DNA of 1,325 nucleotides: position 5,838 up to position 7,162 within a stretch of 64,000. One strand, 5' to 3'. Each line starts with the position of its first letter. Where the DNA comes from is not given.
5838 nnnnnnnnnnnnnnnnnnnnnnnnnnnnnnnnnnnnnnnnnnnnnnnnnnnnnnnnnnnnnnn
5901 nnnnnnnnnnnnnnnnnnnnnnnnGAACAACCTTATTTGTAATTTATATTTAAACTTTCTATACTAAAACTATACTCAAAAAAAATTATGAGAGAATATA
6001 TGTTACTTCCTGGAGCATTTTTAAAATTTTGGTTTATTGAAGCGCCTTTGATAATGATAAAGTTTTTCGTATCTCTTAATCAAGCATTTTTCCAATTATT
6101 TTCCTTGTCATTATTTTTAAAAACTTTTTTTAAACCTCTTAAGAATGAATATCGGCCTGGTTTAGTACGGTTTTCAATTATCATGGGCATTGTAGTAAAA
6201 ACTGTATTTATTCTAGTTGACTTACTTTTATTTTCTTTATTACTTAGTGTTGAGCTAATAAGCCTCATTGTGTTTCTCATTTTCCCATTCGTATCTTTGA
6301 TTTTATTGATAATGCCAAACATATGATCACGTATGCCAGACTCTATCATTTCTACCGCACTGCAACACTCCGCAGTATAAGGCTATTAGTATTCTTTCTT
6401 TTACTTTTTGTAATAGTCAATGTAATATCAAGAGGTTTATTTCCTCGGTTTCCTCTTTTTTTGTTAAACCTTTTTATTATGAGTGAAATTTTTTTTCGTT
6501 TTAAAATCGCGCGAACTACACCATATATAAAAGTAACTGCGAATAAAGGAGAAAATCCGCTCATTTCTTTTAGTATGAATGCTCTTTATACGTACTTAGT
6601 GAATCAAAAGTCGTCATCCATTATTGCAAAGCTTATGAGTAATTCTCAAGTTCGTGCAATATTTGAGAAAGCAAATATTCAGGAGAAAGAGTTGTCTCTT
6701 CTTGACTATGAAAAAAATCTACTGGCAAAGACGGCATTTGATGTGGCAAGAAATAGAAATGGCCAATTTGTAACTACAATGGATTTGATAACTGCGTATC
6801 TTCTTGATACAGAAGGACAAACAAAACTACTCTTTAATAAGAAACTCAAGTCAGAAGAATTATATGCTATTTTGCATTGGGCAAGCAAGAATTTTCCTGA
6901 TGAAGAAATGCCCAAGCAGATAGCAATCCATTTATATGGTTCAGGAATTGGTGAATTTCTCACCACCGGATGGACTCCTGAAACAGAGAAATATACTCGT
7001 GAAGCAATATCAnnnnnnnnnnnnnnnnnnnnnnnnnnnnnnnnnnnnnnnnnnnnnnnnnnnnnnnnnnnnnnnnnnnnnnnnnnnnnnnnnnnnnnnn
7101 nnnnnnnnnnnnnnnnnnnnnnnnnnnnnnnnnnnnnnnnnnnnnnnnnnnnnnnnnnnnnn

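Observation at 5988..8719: Clp paralogue with an inactivated first ATPase module and a possible membrane anchor, possibly a frameshifted fusion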

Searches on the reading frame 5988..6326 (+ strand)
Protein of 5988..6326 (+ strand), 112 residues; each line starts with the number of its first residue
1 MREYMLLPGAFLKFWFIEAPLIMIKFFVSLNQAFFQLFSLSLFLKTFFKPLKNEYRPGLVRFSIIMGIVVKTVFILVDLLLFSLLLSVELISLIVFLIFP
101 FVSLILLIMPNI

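Call 3: search_protein_families(library=pfam, proteins=[window:5988-6326:+], max_evalue=0.01)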
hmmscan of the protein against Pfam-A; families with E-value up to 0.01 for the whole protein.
window:5988-6326:+ (112 aa): 0 families

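Call 4: search_protein_families(library=ncbifam, proteins=[window:5988-6326:+], max_evalue=0.01)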
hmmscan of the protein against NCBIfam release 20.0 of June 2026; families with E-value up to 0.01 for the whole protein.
window:5988-6326:+ (112 aa): 0 families

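Call 12: list_cluster_members(proteins=[P0001, window:5988-6326:+, P0012, P0039])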
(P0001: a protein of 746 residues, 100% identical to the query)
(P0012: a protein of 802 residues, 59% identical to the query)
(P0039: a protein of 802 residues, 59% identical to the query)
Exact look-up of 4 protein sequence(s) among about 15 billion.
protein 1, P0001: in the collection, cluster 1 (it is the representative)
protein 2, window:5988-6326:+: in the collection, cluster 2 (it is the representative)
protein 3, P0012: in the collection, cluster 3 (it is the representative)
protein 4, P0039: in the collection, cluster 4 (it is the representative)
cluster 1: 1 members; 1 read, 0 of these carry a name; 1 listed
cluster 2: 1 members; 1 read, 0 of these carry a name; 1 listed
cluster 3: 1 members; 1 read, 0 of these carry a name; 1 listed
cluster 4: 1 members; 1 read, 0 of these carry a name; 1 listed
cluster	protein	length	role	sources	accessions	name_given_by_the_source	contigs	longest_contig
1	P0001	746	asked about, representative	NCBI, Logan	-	-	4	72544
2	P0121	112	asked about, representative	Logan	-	-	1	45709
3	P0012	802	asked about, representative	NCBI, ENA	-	-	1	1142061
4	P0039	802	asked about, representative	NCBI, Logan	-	-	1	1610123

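Call 17: find_homologous_proteins(query=window:5988-6326:+, max_evalue=0.001)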
Query window:5988-6326:+ (112 aa): 343 proteins with E <= 0.001 among 675 candidates; the best 120 are listed.
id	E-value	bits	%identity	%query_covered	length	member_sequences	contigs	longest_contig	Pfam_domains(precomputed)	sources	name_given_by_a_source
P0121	2.6e-57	210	100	100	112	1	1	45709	-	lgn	-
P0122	5.8e-32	128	59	100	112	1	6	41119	-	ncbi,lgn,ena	-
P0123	9.7e-32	128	64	96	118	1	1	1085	-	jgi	jgi:hypothetical protein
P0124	1.6e-31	127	68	70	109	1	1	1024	-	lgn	-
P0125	2.1e-31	127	61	100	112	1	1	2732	-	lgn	-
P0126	3.9e-31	126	61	96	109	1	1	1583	-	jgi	jgi:hypothetical protein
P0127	4.9e-31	125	68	96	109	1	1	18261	-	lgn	-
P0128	4.9e-31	125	67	81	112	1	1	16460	-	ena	-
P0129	5.8e-31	125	61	96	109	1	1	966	-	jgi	jgi:hypothetical protein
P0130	8.6e-31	125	63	95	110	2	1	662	-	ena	-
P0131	1.1e-30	124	61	96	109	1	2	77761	-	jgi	jgi:hypothetical protein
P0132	1.2e-30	124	62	96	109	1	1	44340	-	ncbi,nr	ncbi:hypothetical protein HZA75_02525 [Candidatus Roizmanbacteria bacterium]|nr:hypothetical protein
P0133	1.4e-30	124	65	95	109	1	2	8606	-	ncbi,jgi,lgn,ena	-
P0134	1.5e-30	124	61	96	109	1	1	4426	-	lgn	-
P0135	1.7e-30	124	63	96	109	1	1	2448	-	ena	-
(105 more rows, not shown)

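Call 29: predict_structure(alignment_id=A3)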
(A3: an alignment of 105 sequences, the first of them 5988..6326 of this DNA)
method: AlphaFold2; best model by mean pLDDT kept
length: 112 residues; sequences in the alignment: 105
mean_pLDDT: 94.4   pTM: 0.75
mean pLDDT of the five models: 94.4, 94.1, 94.0, 92.0, 91.4
residues with pLDDT >= 90: 97; 70-90: 15; 50-70: 0; < 50: 0
segments of 3 or more residues with pLDDT < 50: none
pLDDT, mean of each block of 10 residues (from residue 1): 89 96 98 95 93 88 94 97 98 97 94 84
secondary structure, 60 per line:
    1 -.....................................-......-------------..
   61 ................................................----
elements in order: H2-38 H40-45 H59-108

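Call 33: search_protein_families(library=pfam, proteins=[window:5988-6326:+], max_evalue=10)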
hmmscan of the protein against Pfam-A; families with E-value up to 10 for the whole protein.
window:5988-6326:+ (112 aa): 2 families
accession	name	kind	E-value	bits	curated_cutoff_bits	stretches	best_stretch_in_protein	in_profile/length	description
PF16166.10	TIC20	-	0.063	13.5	28.6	1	22-77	72-127/181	Chloroplast import apparatus Tic20-like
PF07695.17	7TMR-DISM_7TM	-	0.36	11.2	29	1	9-108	50-145/205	7TM diverse intracellular signalling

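Call 39: fold_search(model_id=the predicted structure, library=pdb)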
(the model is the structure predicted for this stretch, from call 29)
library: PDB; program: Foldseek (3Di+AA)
matches with E <= 10: 26; with E <= 0.001: 0
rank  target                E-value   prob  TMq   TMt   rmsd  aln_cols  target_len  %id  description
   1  7q3h_A                3.4e+00  0.08  0.25  0.07  19.7       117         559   17  Pentameric ligand-gated ion channel, DeCLIC at pH 7 with 10 mM EDTA (released 2022-11-16)
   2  7lbm_n                3.9e+00  0.28  0.38  0.18   5.1        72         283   15  Structure of the human Mediator-bound transcription pre-initiation complex (released 2021-03-24)
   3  6v4a_A                4.4e+00  0.07  0.27  0.07  18.6       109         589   16  An open conformation of a Pentameic ligand-gated ion channel with additional N-terminal domain (released 2020-06-03)
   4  9ftj_A                4.4e+00  0.05  0.23  0.10  19.2       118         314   18  Closed and disordered conformation of the pentameric ligand-gated ion channel, DeCLIC at pH 5 with 10mM EDTA (released 2024-09-11)
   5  6v4s_B                4.6e+00  0.06  0.22  0.06  19.9       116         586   16  A Closed pore conformation of a Pentameic ligand-gated ion channel with additional N-terminal domain (released 2020-06-03)
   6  6v4s_A                4.6e+00  0.05  0.22  0.06  19.9       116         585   16  A Closed pore conformation of a Pentameic ligand-gated ion channel with additional N-terminal domain (released 2020-06-03)
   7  6v4s_D                4.6e+00  0.05  0.22  0.06  19.9       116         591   16  A Closed pore conformation of a Pentameic ligand-gated ion channel with additional N-terminal domain (released 2020-06-03)
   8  6nr2_A                5.2e+00  0.11  0.37  0.07  11.2       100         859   17  Cryo-EM structure of the TRPM8 ion channel in complex with the menthol analog WS-12 and PI(4,5)P2 (released 2019-02-20)
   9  6bmn_B                6.2e+00  0.14  0.24  0.10   5.5        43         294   28  Structure of human DHHC20 palmitoyltransferase, space group P63 (released 2018-01-24)
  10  6v4s_C                6.2e+00  0.04  0.22  0.06  19.9       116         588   16  A Closed pore conformation of a Pentameic ligand-gated ion channel with additional N-terminal domain (released 2020-06-03)
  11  9g3d_B                6.6e+00  0.18  0.50  0.17   5.2        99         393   16  Cryo-EM structure of SbmA in the inward-facing-narrow conformation bound to 2 sybodies (released 2025-07-23)
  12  7khm_B                7.0e+00  0.12  0.23  0.10   5.6        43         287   28  Crystal structure of hDHHS20 bound to palmitoyl CoA (released 2022-02-02)
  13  7emf_V                7.4e+00  0.08  0.31  0.28   7.6        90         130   11  Human Mediator (deletion of MED1-IDR) in a Tail-extended conformation (released 2021-05-05)
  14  6bml_A                7.8e+00  0.12  0.23  0.11   5.5        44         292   27  Structure of human DHHC20 palmitoyltransferase, irreversibly inhibited by 2-bromopalmitate (released 2018-01-24)
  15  6v4a_D                7.8e+00  0.05  0.27  0.07  18.6       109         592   16  An open conformation of a Pentameic ligand-gated ion channel with additional N-terminal domain (released 2020-06-03)
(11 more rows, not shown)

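Call 55: search_protein_representatives(alignment_id=A3)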
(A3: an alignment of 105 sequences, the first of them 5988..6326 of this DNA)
Query: 105 sequences, 109 profile positions. Proteins with E-value up to 0.001 (for the whole library): 61; up to 1e-10: 42; up to 1e-30: 7. The best 61 are listed.
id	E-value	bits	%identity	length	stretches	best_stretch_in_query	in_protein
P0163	7.2e-43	161.4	-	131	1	1-108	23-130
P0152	4.5e-42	158.8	-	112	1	1-108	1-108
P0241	2.0e-38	147.1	-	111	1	2-109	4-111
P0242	4.8e-38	145.9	-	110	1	2-108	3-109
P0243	1.5e-36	141.1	-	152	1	1-108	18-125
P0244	4.4e-33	129.9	-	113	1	4-108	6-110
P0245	3.4e-31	123.8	-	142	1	6-109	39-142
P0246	2.8e-28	114.4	-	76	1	5-70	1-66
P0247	1.2e-26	109.2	-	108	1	5-108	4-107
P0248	9.8e-26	106.2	-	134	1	10-108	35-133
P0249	1.3e-25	105.9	-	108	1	3-108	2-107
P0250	4.8e-24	100.8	-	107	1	4-108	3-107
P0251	3.6e-23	98.0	-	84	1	33-109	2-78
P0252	2.7e-22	95.2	-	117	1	1-108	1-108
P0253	2.9e-22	95.1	-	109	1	8-108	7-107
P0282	1.7e-08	50.8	-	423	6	29-77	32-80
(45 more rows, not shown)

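Call 68: search_protein_families(library=padloc, proteins=[window:5988-6326:+], max_evalue=0.001)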
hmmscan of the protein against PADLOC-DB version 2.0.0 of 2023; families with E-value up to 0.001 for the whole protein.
window:5988-6326:+ (112 aa): 0 families

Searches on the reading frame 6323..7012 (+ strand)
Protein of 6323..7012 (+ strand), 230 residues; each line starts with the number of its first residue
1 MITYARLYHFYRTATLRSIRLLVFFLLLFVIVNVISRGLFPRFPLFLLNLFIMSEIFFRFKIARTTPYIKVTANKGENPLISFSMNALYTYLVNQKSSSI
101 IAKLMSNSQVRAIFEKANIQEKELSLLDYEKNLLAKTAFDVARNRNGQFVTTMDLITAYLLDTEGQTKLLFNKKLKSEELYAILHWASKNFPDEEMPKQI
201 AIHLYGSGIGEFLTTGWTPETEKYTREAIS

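Call 33: search_protein_families(library=pfam, proteins=[window:6323-7012:+], max_evalue=10)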
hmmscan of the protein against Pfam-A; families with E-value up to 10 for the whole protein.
window:6323-7012:+ (230 aa): 0 families
